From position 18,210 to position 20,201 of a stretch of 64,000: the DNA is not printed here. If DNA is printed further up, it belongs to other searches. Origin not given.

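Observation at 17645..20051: Orphan Tle1-type phospholipase and lipoprotein partner with no type VI secretion genes nearby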

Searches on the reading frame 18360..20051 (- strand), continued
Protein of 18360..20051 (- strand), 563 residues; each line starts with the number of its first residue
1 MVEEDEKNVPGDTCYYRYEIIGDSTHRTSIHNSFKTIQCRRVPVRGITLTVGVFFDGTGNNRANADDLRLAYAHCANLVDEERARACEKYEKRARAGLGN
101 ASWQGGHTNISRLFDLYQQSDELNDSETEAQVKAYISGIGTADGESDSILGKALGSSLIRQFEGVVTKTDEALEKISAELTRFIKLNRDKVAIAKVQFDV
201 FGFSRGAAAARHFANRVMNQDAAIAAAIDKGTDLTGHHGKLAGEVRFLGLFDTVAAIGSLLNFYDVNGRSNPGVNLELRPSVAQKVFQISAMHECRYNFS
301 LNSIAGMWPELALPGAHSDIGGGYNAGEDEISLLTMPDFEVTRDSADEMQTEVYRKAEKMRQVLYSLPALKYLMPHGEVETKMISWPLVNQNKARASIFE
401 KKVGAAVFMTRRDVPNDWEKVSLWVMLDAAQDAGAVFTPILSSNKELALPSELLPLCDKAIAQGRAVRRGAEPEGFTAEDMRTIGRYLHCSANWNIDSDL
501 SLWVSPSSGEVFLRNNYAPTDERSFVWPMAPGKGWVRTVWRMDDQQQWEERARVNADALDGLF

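Call 32: find_homologous_proteins(query=window:18363-20051:-, max_evalue=1e-20)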
Query window:18363-20051:- (563 aa): 2816 proteins with E <= 1e-20 among 8000 candidates; the best 120 are listed.
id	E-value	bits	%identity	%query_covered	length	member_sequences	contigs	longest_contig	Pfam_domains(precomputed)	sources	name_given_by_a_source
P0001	0.0e+0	1283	100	100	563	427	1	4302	PF09994.15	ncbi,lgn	ncbi:TPA: DUF2235 domain-containing protein [Escherichia coli]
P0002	0.0e+0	1238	96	100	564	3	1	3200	PF09994.15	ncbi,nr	ncbi:DUF2235 domain-containing protein [Escherichia coli]|nr:DUF2235 domain-containing protein [Esch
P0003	0.0e+0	1153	91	99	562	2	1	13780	PF09994.15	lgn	-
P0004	0.0e+0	1149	89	99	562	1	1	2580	PF09994.15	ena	-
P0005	0.0e+0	1144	89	99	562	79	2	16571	PF09994.15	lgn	-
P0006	0.0e+0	1144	90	99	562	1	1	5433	PF09994.15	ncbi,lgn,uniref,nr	ncbi:DUF2235 domain-containing protein [Pantoea dispersa]|uniref:T6SS phospholipase effector Tle1-li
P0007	0.0e+0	1144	89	100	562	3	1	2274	PF09994.15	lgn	-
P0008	0.0e+0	1140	89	99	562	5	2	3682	PF09994.15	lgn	-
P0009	0.0e+0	1125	88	99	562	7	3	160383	PF09994.15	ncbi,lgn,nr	ncbi:TPA: DUF2235 domain-containing protein [Enterobacter sichuanensis]|nr:DUF2235 domain-containing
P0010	0.0e+0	1122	87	99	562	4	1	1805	PF09994.15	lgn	-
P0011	0.0e+0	1119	87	99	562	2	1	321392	PF09994.15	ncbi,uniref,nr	ncbi:DUF2235 domain-containing protein [Enterobacter sp. HG048]|uniref:T6SS phospholipase effector T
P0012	0.0e+0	1118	87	99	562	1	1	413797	PF09994.15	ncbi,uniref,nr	ncbi:T6SS phospholipase effector Tle1-like catalytic domain-containing protein [Rosenbergiella epipa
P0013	0.0e+0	1118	87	99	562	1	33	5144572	PF09994.15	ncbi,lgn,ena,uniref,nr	ncbi:TPA: DUF2235 domain-containing protein [Enterobacter asburiae]|uniref:T6SS phospholipase effect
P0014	0.0e+0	1116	87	99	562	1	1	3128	PF09994.15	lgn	-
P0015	0.0e+0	1116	87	99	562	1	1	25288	PF09994.15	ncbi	-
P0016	0.0e+0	1113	87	99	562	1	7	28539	PF09994.15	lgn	-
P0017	0.0e+0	1113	88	98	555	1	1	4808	PF09994.15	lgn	-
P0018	0.0e+0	1112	87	99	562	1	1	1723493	PF09994.15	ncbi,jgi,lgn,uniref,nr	ncbi:DUF2235 domain-containing protein [Enterobacter sp.]|uniref:T6SS phospholipase effector Tle1-li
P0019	0.0e+0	1111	87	99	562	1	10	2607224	PF09994.15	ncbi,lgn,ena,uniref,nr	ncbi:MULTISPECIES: DUF2235 domain-containing protein [Enterobacter]|uniref:T6SS phospholipase effect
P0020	0.0e+0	1111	87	99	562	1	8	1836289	PF09994.15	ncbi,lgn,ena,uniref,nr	ncbi:DUF2235 domain-containing protein [Enterobacter asburiae]|uniref:T6SS phospholipase effector Tl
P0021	0.0e+0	1111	87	99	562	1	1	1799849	PF09994.15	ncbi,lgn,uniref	ncbi:T6SS phospholipase effector Tle1-like catalytic domain-containing protein [Enterobacter asburia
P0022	0.0e+0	1110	87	99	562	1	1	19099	PF09994.15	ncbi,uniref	ncbi:T6SS phospholipase effector Tle1-like catalytic domain-containing protein [Enterobacter asburia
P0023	0.0e+0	1110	87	99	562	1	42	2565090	PF09994.15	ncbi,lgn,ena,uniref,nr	ncbi:DUF2235 domain-containing protein [Enterobacter asburiae]|uniref:T6SS phospholipase effector Tl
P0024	0.0e+0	1110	87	99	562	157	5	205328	PF09994.15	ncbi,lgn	-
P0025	0.0e+0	1110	87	99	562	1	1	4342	PF09994.15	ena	-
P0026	0.0e+0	1109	87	100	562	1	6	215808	PF09994.15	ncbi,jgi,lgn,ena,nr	ncbi:MAG: hypothetical protein H6R25_1538 [Proteobacteria bacterium]|nr:hypothetical protein [Pseudo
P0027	0.0e+0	1109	87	99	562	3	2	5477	PF09994.15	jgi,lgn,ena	-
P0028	0.0e+0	1108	87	99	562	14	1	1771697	PF09994.15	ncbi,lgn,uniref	ncbi:T6SS phospholipase effector Tle1-like catalytic domain-containing protein [Enterobacter asburia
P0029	0.0e+0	1107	87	99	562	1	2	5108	PF09994.15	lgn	-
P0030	0.0e+0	1106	87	99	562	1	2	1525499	PF09994.15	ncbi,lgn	ncbi:DUF2235 domain-containing protein [Enterobacter asburiae]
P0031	0.0e+0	1105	86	99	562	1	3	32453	PF09994.15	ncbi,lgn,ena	-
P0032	0.0e+0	1104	87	99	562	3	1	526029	PF09994.15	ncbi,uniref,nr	ncbi:T6SS phospholipase effector Tle1-like catalytic domain-containing protein [Enterobacter asburia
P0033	0.0e+0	1103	86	99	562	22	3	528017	PF09994.15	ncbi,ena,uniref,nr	ncbi:DUF2235 domain-containing protein [Citrobacter sp. wls619]|uniref:T6SS phospholipase effector T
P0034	0.0e+0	1101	86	99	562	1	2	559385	PF09994.15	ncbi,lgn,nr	ncbi:TPA: DUF2235 domain-containing protein [Enterobacter asburiae]|nr:DUF2235 domain-containing pro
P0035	0.0e+0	1098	86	99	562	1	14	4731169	PF09994.15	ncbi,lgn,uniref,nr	ncbi:DUF2235 domain-containing protein [Enterobacter bugandensis]|uniref:T6SS phospholipase effector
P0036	0.0e+0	1098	90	95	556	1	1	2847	PF09994.15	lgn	-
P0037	0.0e+0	1096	86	99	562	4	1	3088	PF09994.15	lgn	-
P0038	0.0e+0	1093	86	99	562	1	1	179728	PF09994.15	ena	-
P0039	0.0e+0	1092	85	99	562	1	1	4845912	PF09994.15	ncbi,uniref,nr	ncbi:T6SS phospholipase effector Tle1-like catalytic domain-containing protein [Enterobacter bugande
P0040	0.0e+0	1091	86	99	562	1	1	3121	PF09994.15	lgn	-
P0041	0.0e+0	1091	86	99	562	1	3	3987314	PF09994.15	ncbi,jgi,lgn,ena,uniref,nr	ncbi:T6SS phospholipase effector Tle1-like catalytic domain-containing protein [Pantoea agglomerans]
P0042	0.0e+0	1091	86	99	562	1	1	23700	PF09994.15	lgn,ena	-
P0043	0.0e+0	1090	86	99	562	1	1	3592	PF09994.15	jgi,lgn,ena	-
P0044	0.0e+0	1089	93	91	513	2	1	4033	PF09994.15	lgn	-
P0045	0.0e+0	1088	86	99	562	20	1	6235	PF09994.15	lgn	-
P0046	0.0e+0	1088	85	99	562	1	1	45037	PF09994.15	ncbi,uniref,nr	ncbi:type VI secretion protein [Erwinia typographi]|uniref:Type VI secretion protein n=1 Tax=Erwinia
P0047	0.0e+0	1088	85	99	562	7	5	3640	PF09994.15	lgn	-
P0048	0.0e+0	1087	85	99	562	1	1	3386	PF09994.15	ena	-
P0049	0.0e+0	1085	87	97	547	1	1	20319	PF09994.15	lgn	-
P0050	0.0e+0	1082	87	97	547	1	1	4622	PF09994.15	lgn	-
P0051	0.0e+0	1081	85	99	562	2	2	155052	PF09994.15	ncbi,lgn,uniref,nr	ncbi:DUF2235 domain-containing protein [Pantoea sp. Bo_7]|uniref:T6SS phospholipase effector Tle1-li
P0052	0.0e+0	1081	87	99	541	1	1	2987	PF09994.15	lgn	-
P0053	0.0e+0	1080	85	99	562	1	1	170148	PF09994.15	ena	-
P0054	0.0e+0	1076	83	99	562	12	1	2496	PF09994.15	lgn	-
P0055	0.0e+0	1068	83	99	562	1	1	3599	PF09994.15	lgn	-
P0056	0.0e+0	1064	83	100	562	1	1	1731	PF09994.15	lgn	-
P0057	0.0e+0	1058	82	99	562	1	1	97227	PF09994.15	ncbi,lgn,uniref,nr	uniref:T6SS phospholipase effector Tle1-like catalytic domain-containing protein n=1 Tax=Scandinaviu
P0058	0.0e+0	1057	81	100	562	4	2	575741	PF09994.15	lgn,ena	-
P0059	0.0e+0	1052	83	100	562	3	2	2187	PF09994.15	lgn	-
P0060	0.0e+0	1044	80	99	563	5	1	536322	PF09994.15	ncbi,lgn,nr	ncbi:DUF2235 domain-containing protein (plasmid) [Rahnella aquatilis]|nr:DUF2235 domain-containing p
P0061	0.0e+0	1042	82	99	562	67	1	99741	PF09994.15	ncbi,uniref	ncbi:T6SS phospholipase effector Tle1-like catalytic domain-containing protein [Escherichia coli]|un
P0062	0.0e+0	1034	79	99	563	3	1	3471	PF09994.15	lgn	-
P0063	0.0e+0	1028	79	99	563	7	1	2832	PF09994.15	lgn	-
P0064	0.0e+0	1025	80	100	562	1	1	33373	PF09994.15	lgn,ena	-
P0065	0.0e+0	1021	79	99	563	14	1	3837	PF09994.15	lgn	-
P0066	0.0e+0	1010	77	100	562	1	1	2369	PF09994.15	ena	-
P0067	3.5e-293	991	83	93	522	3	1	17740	PF09994.15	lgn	-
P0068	3.2e-269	912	76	92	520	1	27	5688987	PF09994.15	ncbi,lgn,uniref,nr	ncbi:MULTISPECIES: DUF2235 domain-containing protein [Photorhabdus]|uniref:Photorhabdus luminescens 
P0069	4.4e-261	885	88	79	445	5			PF09994.15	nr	nr:DUF2235 domain-containing protein [Pantoea sp. 1.19]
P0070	3.6e-259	879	69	99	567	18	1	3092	PF09994.15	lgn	-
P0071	1.3e-258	877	74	55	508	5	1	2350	PF09994.15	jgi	-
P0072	7.2e-258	875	69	100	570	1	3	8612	PF09994.15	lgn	-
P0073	2.0e-249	847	66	98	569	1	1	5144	PF09994.15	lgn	-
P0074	2.8e-249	846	65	99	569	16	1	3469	PF09994.15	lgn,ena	-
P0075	9.8e-246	835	70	93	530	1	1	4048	PF09994.15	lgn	-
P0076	2.1e-237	807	64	100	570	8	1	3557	PF09994.15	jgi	-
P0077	2.4e-207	708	82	67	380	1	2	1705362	PF09994.15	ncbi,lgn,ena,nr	nr:DUF2235 domain-containing protein [uncultured Enterobacter sp.]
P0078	8.4e-204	696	89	63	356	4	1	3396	PF09994.15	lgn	-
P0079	1.4e-196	672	56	97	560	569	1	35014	PF09994.15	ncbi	ncbi:T6SS effector phospholipase Tle1-EAEC [Escherichia coli]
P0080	3.2e-196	671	55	96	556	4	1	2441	PF09994.15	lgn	-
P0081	1.6e-195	669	56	97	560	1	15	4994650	PF09994.15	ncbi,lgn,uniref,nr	ncbi:TPA: DUF2235 domain-containing protein [Enterobacter cloacae]|uniref:T6SS phospholipase effecto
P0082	5.6e-195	667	55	97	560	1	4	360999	PF09994.15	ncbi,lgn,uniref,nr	ncbi:T6SS phospholipase effector Tle1-like catalytic domain-containing protein [Enterobacter cloacae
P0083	6.6e-195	667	55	97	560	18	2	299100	PF09994.15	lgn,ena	-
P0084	2.6e-194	665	56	96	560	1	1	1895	PF09994.15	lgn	-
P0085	2.7e-194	665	56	97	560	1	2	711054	PF09994.15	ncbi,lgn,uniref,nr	ncbi:T6SS phospholipase effector Tle1-like catalytic domain-containing protein [Leclercia adecarboxy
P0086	2.7e-194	665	56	97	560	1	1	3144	PF09994.15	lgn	-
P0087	4.3e-194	664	56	97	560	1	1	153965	PF09994.15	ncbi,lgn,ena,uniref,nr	ncbi:T6SS phospholipase effector Tle1-like catalytic domain-containing protein [Enterobacter genomos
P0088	4.5e-194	664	55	97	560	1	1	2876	PF09994.15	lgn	-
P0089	5.7e-194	664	55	97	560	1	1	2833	PF09994.15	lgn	-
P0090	8.4e-194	663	55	97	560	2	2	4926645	PF09994.15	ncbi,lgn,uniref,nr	ncbi:DUF2235 domain-containing protein [Erwinia sp. QL-Z3]|uniref:T6SS phospholipase effector Tle1-l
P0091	1.3e-193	662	56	97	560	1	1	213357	PF09994.15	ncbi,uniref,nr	ncbi:conserved hypothetical protein [Serratia proteamaculans]|uniref:T6SS phospholipase effector Tle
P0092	1.7e-193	662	54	97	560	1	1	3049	PF09994.15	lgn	-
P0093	2.5e-193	662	55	97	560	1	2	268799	PF09994.15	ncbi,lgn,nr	ncbi:TPA: DUF2235 domain-containing protein [Enterobacter cloacae subsp. cloacae]|nr:DUF2235 domain-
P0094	4.1e-193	661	55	97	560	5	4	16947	PF09994.15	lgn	-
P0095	6.0e-193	660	55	97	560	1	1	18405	PF09994.15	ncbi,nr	ncbi:type VI secretion protein [Kosakonia cowanii]|nr:type VI secretion protein [Kosakonia cowanii]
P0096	1.2e-192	659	56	97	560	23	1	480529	PF09994.15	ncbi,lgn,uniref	ncbi:DUF2235 domain-containing protein [Enterobacter quasihormaechei]|uniref:T6SS phospholipase effe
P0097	1.7e-192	659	55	97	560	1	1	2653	PF09994.15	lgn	-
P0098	2.6e-192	658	55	97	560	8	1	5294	PF09994.15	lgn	-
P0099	2.9e-192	658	55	97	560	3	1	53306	PF09994.15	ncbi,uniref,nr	ncbi:T6SS phospholipase effector Tle1-like catalytic domain-containing protein [Yersinia massiliensi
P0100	3.6e-192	658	55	97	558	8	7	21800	PF09994.15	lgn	-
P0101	4.0e-192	658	55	97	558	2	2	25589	PF09994.15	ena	-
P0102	7.3e-192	657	56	96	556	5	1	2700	PF09994.15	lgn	-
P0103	8.4e-192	657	55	96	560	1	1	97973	PF09994.15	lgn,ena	-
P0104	1.4e-191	656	54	97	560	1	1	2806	PF09994.15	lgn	-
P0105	3.5e-191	654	54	97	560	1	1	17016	PF09994.15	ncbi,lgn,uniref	ncbi:T6SS phospholipase effector Tle1-like catalytic domain-containing protein [Yersinia proxima]|un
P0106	6.7e-191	654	55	97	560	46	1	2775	PF09994.15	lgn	-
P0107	9.6e-191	653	55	95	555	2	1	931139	PF09994.15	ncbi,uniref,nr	ncbi:T6SS phospholipase effector Tle1-like catalytic domain-containing protein [Pseudenterobacter ti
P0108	2.6e-190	652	55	97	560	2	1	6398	PF09994.15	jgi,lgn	-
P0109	3.8e-190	651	55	97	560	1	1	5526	PF09994.15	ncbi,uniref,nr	ncbi:DUF2235 domain-containing protein [Yersinia kristensenii]|uniref:T6SS phospholipase effector Tl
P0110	4.7e-190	651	55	97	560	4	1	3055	PF09994.15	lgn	-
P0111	7.0e-190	650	54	97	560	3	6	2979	PF09994.15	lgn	-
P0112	1.2e-189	649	54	97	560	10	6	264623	PF09994.15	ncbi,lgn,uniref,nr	ncbi:T6SS phospholipase effector Tle1-like catalytic domain-containing protein [Yersinia proxima]|un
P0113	1.5e-189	649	55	97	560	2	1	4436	PF09994.15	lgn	-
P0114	4.5e-189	648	55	96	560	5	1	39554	PF09994.15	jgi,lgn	-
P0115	4.5e-189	648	54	97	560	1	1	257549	PF09994.15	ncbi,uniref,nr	ncbi:DUF2235 domain-containing protein [uncultured Cedecea sp.]|uniref:T6SS phospholipase effector T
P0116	5.7e-189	647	84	61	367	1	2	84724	PF09994.15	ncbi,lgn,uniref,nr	ncbi:T6SS phospholipase effector Tle1-like catalytic domain-containing protein [Escherichia sp. 93.0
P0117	9.6e-189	646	55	97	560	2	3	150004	PF09994.15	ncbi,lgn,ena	-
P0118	1.6e-188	646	54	96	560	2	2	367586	PF09994.15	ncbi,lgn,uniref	ncbi:T6SS phospholipase effector Tle1-like catalytic domain-containing protein [Serratia quinivorans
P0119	1.8e-187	642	55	94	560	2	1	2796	PF09994.15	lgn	-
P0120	3.2e-187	641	55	96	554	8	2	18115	PF09994.15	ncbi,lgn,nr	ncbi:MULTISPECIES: DUF2235 domain-containing protein [unclassified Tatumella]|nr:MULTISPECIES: DUF22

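Call 33: find_encoding_contigs(protein=P0013, flank=8000, max_places=3)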
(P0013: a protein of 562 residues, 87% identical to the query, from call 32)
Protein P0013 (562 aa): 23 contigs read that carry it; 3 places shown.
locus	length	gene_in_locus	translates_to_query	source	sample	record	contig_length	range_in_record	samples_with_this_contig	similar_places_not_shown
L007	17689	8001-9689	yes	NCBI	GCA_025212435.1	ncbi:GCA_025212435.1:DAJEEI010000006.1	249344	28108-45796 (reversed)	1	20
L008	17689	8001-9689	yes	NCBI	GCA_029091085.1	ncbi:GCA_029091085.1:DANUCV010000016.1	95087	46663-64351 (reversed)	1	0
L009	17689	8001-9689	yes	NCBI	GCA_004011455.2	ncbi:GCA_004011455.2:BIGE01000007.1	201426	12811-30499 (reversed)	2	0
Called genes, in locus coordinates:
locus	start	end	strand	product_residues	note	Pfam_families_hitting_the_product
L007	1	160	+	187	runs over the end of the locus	PF01713:Smr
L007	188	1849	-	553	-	PF02203:TarH, PF00672:HAMP, PF00015:MCPsignal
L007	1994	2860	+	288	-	PF00248:Aldo_ket_red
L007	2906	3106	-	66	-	-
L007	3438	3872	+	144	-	PF00717:Peptidase_S24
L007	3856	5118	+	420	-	PF00817:IMS, PF11798:IMS_HHH (weak), PF11799:IMS_C, PF13438:DUF4113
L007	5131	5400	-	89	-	-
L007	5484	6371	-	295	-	PF00126:HTH_1, PF03466:LysR_substrate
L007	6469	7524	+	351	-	PF01370:Epimerase, PF22917:PRISE, PF13460:NAD_binding_10 (weak)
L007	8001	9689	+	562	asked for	PF09994:T6SS_Tle1-like_cat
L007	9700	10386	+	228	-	PF11153:DUF2931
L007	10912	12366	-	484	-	PF00392:GntR, PF00155:Aminotran_1_2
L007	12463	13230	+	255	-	PF00797:Acetyltransf_2, PF01841:Transglut_core (weak)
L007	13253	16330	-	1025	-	PF00873:ACR_tran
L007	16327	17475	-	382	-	PF25917:BSH_RND, PF25919:BSH_CusB (faint), PF25876:HH_MFP_RND (weak), PF25954:Beta-barrel_RND_2, PF25967:RND-MFP_C (weak), PF25989:YknX_C (weak)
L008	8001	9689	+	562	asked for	PF09994:T6SS_Tle1-like_cat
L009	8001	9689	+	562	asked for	PF09994:T6SS_Tle1-like_cat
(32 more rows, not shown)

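Call 34: find_encoding_contigs(protein=P0061, flank=8000, max_places=3)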
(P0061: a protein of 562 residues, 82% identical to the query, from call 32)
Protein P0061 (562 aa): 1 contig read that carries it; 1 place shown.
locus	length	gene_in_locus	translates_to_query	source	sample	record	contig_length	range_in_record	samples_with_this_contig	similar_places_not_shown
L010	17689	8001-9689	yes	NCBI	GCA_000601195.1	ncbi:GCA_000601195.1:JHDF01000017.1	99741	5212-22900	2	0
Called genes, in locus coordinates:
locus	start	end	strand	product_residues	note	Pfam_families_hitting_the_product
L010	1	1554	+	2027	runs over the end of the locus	PF25784:BigA_N, PF27417:BigA_3rd, PF27415:BigA_4th, PF27417:BigA_3rd (weak), PF25783:BigA_beta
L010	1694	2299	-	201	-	PF02525:Flavodoxin_2, PF03358:FMN_red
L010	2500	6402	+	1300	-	PF00270:DEAD (weak), PF13401:AAA_22 (faint), PF00271:Helicase_C, PF04408:WHD_HA2 (weak), PF21010:HA2_C, PF07717:OB_NTP_bind, PF11898:DUF3418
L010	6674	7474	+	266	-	PF02698:DUF218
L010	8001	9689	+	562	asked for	PF09994:T6SS_Tle1-like_cat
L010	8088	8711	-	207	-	-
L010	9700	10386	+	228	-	PF11153:DUF2931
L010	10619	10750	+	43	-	PF00171:Aldedh (weak)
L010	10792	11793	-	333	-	PF00044:Gp_dh_N, PF02800:Gp_dh_C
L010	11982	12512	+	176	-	PF01292:Ni_hydr_CYTB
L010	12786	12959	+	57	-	PF27300:YdcA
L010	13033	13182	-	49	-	PF01848:HOK_GEF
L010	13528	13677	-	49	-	PF01848:HOK_GEF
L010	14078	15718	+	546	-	PF02203:TarH, PF00672:HAMP, PF00015:MCPsignal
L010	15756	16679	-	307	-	PF00126:HTH_1, PF03466:LysR_substrate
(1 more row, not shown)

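Call 44: find_encoding_contigs(protein=P0006, flank=6000, max_places=2)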
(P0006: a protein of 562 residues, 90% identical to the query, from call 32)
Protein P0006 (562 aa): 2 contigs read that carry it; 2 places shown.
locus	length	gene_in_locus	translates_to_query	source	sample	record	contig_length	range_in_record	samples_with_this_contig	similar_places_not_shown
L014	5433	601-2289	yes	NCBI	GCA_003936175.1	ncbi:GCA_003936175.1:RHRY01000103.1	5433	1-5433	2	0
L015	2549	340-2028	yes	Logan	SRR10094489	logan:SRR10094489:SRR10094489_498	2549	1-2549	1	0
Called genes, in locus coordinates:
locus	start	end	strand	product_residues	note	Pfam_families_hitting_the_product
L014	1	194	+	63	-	?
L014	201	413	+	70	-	PF04899:MbeD_MobD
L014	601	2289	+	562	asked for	PF09994:T6SS_Tle1-like_cat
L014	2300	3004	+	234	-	PF11153:DUF2931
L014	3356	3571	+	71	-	-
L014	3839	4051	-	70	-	-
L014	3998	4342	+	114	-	PF21983:NikA-like, PF05713:MobC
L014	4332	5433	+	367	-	PF03432:Relaxase (faint)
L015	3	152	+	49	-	?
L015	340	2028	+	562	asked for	PF09994:T6SS_Tle1-like_cat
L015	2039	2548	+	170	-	?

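Call 45: find_encoding_contigs(protein=P0045, flank=6000, max_places=2)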
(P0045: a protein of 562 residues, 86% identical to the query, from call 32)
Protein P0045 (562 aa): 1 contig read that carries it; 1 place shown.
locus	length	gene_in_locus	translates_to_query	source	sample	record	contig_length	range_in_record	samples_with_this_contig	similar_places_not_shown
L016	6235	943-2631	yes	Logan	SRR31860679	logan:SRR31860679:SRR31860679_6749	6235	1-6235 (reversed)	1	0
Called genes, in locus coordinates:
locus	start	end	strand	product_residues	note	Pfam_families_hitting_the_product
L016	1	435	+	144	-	?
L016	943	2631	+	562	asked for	PF09994:T6SS_Tle1-like_cat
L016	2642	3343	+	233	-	PF11153:DUF2931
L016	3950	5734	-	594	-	PF01590:GAF, PF13185:GAF_2, PF00563:EAL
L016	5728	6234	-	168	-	?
